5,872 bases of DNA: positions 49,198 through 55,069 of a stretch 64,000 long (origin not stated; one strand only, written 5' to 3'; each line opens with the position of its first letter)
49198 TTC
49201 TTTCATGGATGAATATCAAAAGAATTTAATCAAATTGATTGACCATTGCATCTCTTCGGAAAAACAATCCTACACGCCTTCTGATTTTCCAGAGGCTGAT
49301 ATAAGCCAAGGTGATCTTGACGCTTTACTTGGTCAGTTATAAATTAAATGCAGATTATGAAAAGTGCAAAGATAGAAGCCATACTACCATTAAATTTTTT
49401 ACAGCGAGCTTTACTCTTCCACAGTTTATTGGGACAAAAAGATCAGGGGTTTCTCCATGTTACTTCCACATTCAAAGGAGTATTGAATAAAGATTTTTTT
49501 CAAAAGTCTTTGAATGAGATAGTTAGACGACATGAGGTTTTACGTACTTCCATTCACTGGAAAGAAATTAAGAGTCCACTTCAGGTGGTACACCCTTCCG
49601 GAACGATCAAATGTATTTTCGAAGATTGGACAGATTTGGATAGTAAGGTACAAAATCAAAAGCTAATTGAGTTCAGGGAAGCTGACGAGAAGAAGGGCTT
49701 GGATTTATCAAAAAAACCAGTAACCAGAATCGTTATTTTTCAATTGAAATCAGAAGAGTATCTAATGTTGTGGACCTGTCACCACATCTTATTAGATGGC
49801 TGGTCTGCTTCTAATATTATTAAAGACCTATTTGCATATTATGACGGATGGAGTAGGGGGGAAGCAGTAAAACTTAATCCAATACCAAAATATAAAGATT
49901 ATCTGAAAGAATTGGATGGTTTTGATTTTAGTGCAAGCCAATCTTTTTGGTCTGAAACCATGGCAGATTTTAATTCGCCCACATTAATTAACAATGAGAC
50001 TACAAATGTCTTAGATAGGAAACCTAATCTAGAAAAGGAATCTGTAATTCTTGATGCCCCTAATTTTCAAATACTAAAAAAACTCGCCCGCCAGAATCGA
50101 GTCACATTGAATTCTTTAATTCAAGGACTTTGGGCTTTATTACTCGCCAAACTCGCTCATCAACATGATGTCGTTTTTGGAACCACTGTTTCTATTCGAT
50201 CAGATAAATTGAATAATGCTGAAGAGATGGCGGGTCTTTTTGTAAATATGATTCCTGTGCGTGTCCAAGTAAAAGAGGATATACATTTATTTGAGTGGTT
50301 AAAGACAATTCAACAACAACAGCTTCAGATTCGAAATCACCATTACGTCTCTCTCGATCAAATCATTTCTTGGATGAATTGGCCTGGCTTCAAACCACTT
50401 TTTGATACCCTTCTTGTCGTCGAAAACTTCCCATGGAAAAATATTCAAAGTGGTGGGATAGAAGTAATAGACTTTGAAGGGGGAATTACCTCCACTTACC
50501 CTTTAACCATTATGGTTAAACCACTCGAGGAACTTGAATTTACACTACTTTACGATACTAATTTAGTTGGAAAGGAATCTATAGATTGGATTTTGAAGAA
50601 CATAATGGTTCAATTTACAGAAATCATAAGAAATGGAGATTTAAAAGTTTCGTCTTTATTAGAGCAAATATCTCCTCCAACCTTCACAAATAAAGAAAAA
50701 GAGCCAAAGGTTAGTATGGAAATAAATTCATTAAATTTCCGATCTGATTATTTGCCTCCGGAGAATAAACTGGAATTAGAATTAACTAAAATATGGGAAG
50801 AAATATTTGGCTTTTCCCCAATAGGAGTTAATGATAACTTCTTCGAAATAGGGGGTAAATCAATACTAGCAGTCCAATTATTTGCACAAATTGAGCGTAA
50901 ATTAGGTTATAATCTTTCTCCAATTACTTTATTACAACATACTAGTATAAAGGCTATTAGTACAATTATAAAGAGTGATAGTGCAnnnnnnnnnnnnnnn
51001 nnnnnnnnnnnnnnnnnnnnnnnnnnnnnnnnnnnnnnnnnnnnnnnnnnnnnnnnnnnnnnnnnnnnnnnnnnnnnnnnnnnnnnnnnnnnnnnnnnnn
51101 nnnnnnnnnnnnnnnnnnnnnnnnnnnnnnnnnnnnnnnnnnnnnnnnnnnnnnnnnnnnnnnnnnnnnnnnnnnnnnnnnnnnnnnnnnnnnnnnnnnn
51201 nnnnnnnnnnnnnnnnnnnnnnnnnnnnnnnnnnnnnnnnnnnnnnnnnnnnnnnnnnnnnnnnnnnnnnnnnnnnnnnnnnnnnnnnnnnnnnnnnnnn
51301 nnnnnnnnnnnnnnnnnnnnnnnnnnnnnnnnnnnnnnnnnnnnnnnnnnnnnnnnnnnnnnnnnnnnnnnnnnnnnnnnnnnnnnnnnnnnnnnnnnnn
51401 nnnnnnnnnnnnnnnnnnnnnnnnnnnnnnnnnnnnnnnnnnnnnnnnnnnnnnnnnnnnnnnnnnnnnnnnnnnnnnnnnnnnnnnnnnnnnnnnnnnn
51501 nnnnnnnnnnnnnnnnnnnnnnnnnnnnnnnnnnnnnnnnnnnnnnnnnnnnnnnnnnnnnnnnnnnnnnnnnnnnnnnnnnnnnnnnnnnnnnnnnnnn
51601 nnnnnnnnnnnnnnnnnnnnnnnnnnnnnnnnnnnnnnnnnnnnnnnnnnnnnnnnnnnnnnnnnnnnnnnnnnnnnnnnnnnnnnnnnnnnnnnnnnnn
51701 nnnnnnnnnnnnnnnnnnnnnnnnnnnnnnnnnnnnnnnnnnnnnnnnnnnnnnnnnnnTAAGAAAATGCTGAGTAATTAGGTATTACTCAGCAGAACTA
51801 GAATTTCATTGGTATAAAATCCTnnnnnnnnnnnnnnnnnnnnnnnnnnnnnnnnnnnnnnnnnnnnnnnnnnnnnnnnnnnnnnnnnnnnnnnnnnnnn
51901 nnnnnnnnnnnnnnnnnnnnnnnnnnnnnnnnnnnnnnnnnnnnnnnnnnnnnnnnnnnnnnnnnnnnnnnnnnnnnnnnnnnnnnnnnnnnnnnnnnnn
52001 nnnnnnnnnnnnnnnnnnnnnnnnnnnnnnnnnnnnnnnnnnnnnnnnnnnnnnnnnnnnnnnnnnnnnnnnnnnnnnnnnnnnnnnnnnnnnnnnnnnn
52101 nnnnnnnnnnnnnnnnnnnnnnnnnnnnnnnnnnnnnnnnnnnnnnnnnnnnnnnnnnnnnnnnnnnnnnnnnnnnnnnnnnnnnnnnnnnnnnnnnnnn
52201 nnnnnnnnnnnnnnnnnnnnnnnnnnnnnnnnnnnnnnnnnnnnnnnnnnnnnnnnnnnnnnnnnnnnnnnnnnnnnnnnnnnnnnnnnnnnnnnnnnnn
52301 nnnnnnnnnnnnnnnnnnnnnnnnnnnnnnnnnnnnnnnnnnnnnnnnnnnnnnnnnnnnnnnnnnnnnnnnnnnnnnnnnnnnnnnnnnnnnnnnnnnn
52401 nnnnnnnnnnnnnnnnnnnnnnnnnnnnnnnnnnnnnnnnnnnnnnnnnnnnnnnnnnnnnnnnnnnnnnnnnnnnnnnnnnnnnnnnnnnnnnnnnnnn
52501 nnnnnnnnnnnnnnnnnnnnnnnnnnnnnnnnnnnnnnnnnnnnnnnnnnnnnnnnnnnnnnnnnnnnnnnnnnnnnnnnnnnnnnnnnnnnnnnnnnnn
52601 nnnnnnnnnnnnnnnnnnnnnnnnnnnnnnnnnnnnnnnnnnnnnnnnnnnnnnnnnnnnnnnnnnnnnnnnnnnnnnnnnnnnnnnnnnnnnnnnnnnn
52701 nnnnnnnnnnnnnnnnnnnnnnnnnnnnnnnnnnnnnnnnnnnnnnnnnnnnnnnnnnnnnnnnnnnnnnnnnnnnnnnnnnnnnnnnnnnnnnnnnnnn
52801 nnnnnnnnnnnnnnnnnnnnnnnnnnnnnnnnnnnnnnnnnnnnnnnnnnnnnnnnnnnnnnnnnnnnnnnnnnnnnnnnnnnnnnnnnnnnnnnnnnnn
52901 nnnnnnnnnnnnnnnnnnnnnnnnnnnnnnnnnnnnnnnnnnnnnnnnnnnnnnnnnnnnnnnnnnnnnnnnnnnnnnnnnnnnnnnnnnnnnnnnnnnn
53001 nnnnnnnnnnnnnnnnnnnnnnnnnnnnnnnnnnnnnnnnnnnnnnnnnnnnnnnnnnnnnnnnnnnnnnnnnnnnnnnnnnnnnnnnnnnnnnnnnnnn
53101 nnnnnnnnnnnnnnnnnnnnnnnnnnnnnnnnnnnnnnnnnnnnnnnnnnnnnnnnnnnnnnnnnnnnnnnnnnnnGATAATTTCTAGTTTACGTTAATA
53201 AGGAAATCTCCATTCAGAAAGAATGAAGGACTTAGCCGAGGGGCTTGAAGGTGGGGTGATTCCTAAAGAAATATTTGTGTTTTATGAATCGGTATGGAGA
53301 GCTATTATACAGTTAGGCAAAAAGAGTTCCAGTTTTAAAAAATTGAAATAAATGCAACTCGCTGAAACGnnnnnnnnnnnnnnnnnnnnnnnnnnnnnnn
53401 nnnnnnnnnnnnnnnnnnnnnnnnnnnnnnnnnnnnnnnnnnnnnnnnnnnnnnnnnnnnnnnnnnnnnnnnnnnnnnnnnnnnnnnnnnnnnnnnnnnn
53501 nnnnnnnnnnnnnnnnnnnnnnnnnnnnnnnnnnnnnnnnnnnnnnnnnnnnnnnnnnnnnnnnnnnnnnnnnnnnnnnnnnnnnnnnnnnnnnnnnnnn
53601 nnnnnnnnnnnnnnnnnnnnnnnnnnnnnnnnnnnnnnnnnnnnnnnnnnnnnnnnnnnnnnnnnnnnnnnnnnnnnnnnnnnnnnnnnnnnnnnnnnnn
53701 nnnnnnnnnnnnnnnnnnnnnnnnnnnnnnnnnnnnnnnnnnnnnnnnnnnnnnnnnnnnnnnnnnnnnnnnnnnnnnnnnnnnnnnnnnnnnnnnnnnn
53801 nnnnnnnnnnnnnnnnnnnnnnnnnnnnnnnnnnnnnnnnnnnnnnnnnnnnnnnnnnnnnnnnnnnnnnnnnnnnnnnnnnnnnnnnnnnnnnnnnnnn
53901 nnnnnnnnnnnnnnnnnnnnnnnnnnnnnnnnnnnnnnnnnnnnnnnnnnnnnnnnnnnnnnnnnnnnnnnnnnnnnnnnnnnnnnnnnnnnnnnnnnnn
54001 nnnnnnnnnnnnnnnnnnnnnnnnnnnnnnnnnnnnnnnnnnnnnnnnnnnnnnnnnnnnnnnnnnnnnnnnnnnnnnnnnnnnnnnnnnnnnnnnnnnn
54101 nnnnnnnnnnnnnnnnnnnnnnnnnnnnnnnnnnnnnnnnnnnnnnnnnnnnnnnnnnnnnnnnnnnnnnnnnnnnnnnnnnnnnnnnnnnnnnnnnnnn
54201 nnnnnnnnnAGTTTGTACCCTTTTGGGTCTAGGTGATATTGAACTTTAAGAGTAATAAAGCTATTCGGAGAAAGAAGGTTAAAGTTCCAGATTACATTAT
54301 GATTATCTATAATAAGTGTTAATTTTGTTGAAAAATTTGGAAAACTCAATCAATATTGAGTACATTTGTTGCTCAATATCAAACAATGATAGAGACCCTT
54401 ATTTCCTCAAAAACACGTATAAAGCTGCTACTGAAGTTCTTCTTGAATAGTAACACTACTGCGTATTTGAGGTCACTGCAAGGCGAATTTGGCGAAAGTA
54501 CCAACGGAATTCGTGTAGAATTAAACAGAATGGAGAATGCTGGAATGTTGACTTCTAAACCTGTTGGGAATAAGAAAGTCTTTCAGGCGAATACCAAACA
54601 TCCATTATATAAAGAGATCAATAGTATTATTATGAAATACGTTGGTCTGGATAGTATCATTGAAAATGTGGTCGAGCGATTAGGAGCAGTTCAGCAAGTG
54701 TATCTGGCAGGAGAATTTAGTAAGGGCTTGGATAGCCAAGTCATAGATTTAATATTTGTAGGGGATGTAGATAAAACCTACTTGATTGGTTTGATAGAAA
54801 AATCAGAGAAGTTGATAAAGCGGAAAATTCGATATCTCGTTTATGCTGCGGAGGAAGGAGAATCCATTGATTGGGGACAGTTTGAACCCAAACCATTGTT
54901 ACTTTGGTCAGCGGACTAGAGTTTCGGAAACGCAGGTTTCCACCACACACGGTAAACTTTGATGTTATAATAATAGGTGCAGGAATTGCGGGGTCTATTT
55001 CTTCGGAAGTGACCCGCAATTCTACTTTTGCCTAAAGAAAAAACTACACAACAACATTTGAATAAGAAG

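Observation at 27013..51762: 25-kb NRPS cluster with a coherent three-module assembly line split over two divergent operons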

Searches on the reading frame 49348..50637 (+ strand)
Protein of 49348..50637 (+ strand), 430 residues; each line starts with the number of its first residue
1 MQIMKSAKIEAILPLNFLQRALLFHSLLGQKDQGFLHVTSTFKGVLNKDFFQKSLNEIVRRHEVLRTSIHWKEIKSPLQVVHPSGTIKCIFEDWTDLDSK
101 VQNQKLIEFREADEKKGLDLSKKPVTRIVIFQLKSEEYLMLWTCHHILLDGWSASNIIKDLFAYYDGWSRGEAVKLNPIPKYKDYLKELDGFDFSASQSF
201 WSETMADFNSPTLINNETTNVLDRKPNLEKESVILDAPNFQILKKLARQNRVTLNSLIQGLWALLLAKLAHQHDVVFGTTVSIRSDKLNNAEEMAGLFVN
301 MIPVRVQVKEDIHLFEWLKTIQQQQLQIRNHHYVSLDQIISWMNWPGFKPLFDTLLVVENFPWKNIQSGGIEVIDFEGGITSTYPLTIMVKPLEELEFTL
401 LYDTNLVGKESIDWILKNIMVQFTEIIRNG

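Call 35: search_solved_structures(query=window:49348-50637:+, max_evalue=1e-10)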
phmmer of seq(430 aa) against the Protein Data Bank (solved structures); distinct sequences matched with E-value up to 1e-10: 35.
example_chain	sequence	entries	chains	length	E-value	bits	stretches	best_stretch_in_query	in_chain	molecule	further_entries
8hlk_A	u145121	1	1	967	7.1e-72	245.8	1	7-426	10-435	Microcystin synthetase B (Fragment)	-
9rde_A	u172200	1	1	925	2e-65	224.6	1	5-415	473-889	Bacitracin synthase 3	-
8f7f_A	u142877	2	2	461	9.2e-63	215.8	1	10-429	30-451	Surfactin synthetase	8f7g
8f7h_A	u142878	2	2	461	2.3e-61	211.2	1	10-429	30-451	Surfactin synthetase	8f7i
9lcq_A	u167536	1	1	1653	5.2e-60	206.7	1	6-413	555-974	PvdL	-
9up2_A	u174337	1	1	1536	2e-59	204.8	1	6-413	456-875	PvdL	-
9lcp_A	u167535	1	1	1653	2.6e-59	204.4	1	6-413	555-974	PvdL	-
9lco_A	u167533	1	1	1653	2.6e-59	204.4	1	6-413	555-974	PvdL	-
2vsq_A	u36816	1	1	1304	2.7e-59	204.3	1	9-429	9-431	SURFACTIN SYNTHETASE SUBUNIT 3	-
9bfd_B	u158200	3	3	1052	1.9e-57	198.2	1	6-414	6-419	Tyrocidine synthase 2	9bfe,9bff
6oyf_A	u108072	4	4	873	8.5e-30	107.2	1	13-364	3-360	Txo1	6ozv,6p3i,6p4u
6p1j_A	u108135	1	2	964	9.8e-28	100.4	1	14-375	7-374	Txo2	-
8jbr_A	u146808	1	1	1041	3.5e-26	95.3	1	8-414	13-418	McyA protein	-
5u89_A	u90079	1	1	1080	2.5e-24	89.2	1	11-389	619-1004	Amino acid adenylation domain protein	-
7r9x_A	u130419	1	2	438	1.4e-18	70.2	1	12-312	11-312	AmbE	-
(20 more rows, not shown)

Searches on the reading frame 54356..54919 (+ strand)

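Call 4: search_protein_families(library=pfam, proteins=[window:54356-54919:+], max_evalue=0.01)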
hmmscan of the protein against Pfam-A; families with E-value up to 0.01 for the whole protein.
window:54356-54919:+ (187 aa): 1 family
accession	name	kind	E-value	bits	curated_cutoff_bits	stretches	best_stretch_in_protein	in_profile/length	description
PF07848.18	PaaX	-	0.0076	16.9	24.8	0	41-75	29-63/70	PaaX-like protein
